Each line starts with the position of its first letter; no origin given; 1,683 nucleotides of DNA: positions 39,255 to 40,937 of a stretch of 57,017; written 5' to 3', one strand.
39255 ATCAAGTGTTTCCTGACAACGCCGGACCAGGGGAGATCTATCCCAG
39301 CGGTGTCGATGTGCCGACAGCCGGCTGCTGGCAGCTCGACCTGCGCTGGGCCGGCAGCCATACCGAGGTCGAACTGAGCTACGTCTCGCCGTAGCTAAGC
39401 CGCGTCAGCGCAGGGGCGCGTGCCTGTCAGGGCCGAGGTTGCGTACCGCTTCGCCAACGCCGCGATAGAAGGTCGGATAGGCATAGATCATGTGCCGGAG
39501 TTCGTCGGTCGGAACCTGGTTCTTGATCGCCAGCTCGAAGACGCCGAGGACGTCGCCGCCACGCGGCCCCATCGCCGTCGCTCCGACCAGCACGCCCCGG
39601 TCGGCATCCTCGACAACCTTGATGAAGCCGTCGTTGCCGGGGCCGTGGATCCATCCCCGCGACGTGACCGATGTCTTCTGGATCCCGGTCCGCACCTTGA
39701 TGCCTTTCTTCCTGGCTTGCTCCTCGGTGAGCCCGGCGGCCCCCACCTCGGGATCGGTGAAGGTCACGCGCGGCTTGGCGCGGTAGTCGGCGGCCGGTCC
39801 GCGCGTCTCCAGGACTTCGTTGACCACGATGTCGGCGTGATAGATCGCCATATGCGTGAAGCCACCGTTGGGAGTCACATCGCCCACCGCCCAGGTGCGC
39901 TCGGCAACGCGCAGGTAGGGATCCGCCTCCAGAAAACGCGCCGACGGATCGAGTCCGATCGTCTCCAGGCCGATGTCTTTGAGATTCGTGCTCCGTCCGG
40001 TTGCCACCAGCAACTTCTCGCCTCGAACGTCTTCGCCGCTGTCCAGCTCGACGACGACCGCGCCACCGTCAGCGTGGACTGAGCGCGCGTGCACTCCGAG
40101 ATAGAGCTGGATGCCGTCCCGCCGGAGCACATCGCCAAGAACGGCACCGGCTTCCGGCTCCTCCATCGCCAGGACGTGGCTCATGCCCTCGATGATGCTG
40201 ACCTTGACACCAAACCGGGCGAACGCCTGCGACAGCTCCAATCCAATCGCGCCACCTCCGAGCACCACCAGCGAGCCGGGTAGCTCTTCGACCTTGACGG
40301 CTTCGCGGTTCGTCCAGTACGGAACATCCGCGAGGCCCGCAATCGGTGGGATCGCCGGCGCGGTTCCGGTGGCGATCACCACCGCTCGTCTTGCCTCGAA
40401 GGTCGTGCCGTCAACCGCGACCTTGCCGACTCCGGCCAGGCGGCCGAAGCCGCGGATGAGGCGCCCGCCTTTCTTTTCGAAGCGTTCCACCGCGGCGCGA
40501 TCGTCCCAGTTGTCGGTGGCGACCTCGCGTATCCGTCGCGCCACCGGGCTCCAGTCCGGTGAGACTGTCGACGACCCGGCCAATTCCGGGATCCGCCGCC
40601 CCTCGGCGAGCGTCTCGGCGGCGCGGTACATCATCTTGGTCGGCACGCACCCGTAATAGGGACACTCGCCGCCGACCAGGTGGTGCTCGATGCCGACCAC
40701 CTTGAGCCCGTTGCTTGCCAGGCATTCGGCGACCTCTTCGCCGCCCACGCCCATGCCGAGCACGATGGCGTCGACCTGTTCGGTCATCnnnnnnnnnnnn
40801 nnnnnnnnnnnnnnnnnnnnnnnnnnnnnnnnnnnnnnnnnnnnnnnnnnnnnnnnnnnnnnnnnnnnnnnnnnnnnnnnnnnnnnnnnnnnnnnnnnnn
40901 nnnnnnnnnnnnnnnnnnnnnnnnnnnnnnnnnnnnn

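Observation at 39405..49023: Six-gene coupled operon joining a cyclase-STAND-TPR protein, a stand-alone cNMP-binding protein and two flavoprotein reductases: candidate undescribed second-messenger and redox module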

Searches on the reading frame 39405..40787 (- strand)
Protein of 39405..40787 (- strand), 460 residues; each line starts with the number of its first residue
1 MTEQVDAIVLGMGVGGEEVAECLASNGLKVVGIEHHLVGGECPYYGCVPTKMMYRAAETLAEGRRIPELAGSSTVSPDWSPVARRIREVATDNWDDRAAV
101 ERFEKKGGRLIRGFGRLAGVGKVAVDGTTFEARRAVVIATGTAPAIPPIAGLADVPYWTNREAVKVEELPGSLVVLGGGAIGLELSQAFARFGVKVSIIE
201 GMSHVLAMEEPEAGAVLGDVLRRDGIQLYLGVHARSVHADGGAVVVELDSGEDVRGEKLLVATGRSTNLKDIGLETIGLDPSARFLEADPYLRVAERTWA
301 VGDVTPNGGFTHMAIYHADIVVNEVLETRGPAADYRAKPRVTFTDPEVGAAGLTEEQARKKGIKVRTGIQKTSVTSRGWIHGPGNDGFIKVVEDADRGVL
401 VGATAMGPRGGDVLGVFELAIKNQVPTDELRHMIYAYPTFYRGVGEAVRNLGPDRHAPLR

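Call 3: search_protein_families(library=pfam, proteins=[window:39405-40787:-], max_evalue=0.01)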
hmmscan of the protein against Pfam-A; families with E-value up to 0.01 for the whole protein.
window:39405-40787:- (460 aa): 6 families
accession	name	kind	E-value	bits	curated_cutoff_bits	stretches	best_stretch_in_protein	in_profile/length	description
PF07992.20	Pyr_redox_2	-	8.9e-47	160.3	26.1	1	6-317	2-290/291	Pyridine nucleotide-disulphide oxidoreductase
PF02852.28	Pyr_redox_dim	-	5.4e-25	88.2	25.3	1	339-447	2-109/110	Pyridine nucleotide-disulphide oxidoreductase, dimerisation domain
PF00070.33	Pyr_redox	-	2.5e-17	63.6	22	1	173-248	2-79/82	Pyridine nucleotide-disulphide oxidoreductase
PF02826.25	2-Hacid_dh_C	-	0.00042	20.2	25.1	0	158-202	23-68/178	D-isomer specific 2-hydroxyacid dehydrogenase, NAD binding domain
PF13738.12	Pyr_redox_3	-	0.0036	17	30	1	123-272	116-274/305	Pyridine nucleotide-disulphide oxidoreductase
PF02737.24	3HCDH_N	-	0.0046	17.3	22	0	174-207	3-36/180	3-hydroxyacyl-CoA dehydrogenase, NAD binding domain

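Call 4: search_protein_families(library=ncbifam, proteins=[window:39405-40787:-], max_evalue=0.01)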
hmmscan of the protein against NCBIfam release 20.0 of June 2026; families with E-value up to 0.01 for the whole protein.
window:39405-40787:- (460 aa): 45 families (the best 25 are shown)
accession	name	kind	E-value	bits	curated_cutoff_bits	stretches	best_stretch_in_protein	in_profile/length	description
NF004991.0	PRK06370.1-3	subfamily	3.6e-84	283.1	620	1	4-442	35-478/509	FAD-containing oxidoreductase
TIGR02053.1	MerA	equivalog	9.8e-84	282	454.45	1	6-444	2-446/465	mercury(II) reductase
TIGR01350.1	lipoamide_DH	equivalog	1.2e-82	278.1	408.8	1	5-450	2-453/461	dihydrolipoyl dehydrogenase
NF004992.0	PRK06370.1-4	equivalog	3.7e-75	253.1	629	1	1-440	1-444/459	FAD-containing oxidoreductase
NF004990.0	PRK06370.1-1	equivalog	2.8e-65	220.8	842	1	1-445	1-449/459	FAD-containing oxidoreductase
NF010311.1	PRK13748.1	subfamily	1.2e-63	215.8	600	1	6-444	99-541/560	mercury(II) reductase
NF004946.0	PRK06292.2-4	subfamily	3e-62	210.9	634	1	3-449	2-468/487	dihydrolipoyl dehydrogenase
NF005884.0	PRK07846.1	equivalog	4.3e-62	210.2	501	1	3-430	2-429/454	mycothione reductase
NF004947.0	PRK06292.2-5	equivalog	5.3e-61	207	592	1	3-451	2-458/474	dihydrolipoyl dehydrogenase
TIGR03452.1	mycothione_red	equivalog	2.5e-56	191.5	635.65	1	4-417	2-417/452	mycothione reductase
NF004943.0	PRK06292.2-1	equivalog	3.6e-55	187.5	432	1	3-451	2-455/456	dihydrolipoyl dehydrogenase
NF004939.0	PRK06292.1-1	equivalog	1.4e-54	185.6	435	1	2-451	3-458/476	dihydrolipoyl dehydrogenase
NF005883.0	PRK07845.1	equivalog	8.5e-54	183.2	479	1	7-452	5-460/466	NAD(P)H-quinone dehydrogenase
NF004776.0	PRK06116.1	equivalog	2.8e-52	178.2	480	1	1-439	1-441/450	glutathione-disulfide reductase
NF005572.0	PRK07251.1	equivalog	6.2e-51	173.5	537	1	3-440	2-428/438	FAD-containing oxidoreductase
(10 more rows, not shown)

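Call 28: search_solved_structures(query=window:39405-40787:-, max_evalue=1e-20, show_alignments=1)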
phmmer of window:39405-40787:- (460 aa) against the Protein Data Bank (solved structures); distinct sequences matched with E-value up to 1e-20: 78 (the best 60 are shown).
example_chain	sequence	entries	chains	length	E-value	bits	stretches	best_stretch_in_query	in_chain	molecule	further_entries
2eq6_A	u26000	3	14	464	1.2e-51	179.1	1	5-448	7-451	Pyruvate dehydrogenase complex, dihydrolipoamide dehydrogenase E3 component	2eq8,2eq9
5x1y_B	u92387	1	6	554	2.1e-51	178.2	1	4-447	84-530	Mercuric reductase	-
4k8d_A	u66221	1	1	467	4.1e-50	174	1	7-452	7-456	Mercuric reductase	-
1zk7_A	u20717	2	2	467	4.2e-50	174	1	7-452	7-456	Mercuric reductase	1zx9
2eq7_A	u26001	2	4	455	1.2e-49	172.5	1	6-446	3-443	2-oxoglutarate dehydrogenase E3 component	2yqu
1ebd_A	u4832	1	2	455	2.3e-48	168.3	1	5-442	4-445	DIHYDROLIPOAMIDE DEHYDROGENASE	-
4k7z_A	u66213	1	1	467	9.3e-48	166.2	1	7-452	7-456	Mercuric reductase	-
4ywo_A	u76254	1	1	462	2.2e-47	165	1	9-442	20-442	Mercuric reductase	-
8qcj_A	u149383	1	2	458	2.6e-44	154.9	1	6-422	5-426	Mycothione reductase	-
9lc9_A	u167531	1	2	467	6.2e-44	153.6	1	6-440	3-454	Mycothione reductase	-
3ii4_A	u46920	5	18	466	4.3e-43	150.9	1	5-448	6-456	Dihydrolipoyl dehydrogenase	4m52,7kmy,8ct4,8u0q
2a8x_A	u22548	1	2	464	4.5e-43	150.8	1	5-448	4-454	Dihydrolipoyl dehydrogenase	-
6uzi_A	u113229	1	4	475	6.4e-43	150.3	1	4-449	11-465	Dihydrolipoyl dehydrogenase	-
1lvl_A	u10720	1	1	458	7.3e-42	146.8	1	3-453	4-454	DIHYDROLIPOAMIDE DEHYDROGENASE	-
4jdr_A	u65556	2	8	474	2e-41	145.3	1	5-448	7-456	Dihydrolipoyl dehydrogenase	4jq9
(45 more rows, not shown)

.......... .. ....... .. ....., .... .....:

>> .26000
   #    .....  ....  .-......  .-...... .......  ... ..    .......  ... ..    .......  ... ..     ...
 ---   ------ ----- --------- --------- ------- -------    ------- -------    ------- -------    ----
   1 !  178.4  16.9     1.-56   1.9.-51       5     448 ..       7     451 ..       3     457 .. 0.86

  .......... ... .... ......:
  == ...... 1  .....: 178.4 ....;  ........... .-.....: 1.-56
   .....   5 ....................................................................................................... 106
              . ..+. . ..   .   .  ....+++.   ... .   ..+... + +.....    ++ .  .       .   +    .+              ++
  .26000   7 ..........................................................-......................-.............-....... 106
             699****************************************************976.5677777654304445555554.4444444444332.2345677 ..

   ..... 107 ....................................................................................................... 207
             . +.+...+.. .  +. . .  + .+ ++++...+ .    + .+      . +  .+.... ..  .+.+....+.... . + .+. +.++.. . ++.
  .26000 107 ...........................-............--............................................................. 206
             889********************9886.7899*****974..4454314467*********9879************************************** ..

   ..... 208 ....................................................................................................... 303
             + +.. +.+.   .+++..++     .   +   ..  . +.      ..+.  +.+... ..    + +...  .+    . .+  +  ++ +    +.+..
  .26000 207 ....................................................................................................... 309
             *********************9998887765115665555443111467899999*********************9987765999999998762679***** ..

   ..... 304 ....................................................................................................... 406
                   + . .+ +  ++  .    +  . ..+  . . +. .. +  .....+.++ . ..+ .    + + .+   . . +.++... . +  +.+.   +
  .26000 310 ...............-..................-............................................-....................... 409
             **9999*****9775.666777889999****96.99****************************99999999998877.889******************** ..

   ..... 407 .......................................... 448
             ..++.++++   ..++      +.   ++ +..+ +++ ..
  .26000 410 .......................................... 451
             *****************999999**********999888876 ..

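Call 71: search_protein_families(library=padloc, proteins=[window:39405-40787:-], max_evalue=0.001)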
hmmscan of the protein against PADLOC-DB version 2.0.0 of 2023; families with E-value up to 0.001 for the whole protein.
window:39405-40787:- (460 aa): 0 families
